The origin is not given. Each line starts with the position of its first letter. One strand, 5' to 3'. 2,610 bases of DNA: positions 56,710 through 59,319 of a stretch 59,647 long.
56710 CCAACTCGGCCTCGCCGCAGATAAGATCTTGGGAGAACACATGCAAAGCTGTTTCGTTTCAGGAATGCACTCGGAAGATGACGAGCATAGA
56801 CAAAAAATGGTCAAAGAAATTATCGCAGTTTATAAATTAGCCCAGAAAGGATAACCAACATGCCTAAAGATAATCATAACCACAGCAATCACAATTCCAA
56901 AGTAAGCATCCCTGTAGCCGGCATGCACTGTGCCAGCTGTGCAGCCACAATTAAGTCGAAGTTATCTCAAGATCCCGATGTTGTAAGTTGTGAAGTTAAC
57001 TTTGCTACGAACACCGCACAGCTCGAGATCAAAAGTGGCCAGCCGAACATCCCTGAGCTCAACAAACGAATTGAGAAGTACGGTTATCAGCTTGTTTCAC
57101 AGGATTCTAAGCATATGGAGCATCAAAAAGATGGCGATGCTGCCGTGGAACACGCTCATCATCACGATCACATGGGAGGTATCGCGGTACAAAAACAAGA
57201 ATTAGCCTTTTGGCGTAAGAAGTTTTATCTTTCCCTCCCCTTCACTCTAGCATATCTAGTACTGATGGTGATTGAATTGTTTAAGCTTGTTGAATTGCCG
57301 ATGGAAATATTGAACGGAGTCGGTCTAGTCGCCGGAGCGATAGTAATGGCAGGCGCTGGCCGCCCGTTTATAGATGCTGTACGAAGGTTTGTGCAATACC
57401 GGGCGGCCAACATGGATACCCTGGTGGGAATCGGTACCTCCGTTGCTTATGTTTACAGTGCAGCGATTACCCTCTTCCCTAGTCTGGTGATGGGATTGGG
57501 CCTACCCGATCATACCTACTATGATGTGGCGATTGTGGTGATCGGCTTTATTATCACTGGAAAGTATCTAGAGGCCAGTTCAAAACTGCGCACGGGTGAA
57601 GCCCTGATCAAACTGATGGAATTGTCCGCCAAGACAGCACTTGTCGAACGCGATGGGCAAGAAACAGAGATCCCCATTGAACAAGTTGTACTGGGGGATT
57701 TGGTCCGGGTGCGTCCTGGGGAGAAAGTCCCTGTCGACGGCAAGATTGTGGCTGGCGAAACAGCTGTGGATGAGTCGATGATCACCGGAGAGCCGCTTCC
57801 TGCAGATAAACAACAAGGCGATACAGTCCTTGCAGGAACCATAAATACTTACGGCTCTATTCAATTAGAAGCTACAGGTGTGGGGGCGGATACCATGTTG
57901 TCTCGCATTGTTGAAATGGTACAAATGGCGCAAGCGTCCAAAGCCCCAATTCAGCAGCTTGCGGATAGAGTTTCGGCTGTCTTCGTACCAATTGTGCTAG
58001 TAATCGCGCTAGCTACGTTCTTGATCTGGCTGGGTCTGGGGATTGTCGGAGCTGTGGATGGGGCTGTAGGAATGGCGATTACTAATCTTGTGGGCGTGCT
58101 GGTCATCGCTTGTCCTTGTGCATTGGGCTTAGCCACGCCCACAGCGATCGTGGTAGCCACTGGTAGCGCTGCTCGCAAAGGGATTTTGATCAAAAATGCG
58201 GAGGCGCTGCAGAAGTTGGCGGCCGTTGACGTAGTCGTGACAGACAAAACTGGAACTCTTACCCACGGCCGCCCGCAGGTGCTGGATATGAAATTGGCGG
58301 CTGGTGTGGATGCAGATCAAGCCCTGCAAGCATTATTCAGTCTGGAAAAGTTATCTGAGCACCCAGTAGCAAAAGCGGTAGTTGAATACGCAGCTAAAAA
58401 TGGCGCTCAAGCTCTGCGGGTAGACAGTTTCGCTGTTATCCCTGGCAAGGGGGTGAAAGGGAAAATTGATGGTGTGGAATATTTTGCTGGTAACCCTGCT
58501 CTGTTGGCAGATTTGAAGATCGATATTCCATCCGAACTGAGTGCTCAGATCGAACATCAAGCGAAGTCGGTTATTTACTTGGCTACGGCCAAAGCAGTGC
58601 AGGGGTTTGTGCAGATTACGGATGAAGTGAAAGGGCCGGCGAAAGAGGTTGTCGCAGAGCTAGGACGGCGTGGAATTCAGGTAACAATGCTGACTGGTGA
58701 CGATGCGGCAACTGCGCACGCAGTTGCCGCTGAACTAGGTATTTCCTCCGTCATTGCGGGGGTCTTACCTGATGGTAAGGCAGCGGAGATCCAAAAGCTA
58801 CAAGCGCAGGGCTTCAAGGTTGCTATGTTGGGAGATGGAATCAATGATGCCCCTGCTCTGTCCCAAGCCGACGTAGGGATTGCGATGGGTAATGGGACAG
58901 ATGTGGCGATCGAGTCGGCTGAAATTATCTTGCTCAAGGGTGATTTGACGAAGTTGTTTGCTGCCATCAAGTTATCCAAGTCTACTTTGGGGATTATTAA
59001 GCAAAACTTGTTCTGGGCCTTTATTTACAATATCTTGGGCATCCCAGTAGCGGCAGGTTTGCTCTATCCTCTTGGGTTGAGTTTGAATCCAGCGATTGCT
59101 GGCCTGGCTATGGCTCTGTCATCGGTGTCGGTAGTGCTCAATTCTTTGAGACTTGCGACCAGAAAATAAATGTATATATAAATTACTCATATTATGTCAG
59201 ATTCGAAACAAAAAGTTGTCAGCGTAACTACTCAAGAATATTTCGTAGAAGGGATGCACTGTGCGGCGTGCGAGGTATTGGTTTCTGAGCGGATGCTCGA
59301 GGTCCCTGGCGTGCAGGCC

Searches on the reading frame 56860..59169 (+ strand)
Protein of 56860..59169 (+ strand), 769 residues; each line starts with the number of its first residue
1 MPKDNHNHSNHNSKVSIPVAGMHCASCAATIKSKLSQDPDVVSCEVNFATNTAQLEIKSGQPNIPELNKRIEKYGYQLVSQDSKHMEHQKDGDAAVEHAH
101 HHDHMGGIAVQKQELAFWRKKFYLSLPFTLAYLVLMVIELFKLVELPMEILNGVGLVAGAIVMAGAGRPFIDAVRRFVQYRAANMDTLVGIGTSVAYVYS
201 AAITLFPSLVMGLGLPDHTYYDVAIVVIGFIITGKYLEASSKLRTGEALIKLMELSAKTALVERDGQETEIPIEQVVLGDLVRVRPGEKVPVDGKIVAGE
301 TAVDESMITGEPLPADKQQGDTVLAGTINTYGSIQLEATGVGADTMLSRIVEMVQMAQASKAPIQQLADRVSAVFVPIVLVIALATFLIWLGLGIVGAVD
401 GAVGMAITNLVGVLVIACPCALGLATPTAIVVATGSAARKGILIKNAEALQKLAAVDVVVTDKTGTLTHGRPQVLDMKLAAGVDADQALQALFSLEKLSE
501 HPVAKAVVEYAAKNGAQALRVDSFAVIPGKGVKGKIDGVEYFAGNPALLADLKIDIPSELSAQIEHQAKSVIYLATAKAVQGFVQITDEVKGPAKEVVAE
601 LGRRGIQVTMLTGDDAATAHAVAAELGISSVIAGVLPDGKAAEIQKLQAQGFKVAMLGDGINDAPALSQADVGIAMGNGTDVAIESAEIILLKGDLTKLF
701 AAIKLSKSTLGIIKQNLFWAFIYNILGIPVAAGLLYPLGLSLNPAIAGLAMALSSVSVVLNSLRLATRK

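Call 10: find_encoding_contigs(protein=window:56860-59169:+, flank=10000, max_places=6)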
Protein window:56860-59169:+ (769 aa): no gene with exactly this product is on record in the collection.

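Call 33: search_protein_families(library=pfam, proteins=[window:56860-59169:+], max_evalue=0.00001)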
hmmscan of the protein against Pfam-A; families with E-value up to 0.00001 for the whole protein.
window:56860-59169:+ (769 aa): 4 families
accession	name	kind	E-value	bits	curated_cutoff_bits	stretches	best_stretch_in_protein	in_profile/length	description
PF00122.25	E1-E2_ATPase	-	2.3e-59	200.4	28.1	1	254-440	1-181/181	E1-E2 ATPase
PF00702.32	Hydrolase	-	3.2e-31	109.7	26.4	1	456-671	1-191/191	haloacid dehalogenase-like hydrolase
PF00403.32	HMA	-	4e-12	46.8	24.8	1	18-77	3-62/62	Heavy-metal-associated domain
PF08282.18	Hydrolase_3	-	2.1e-07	31.4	20.9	1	646-691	198-243/255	haloacid dehalogenase-like hydrolase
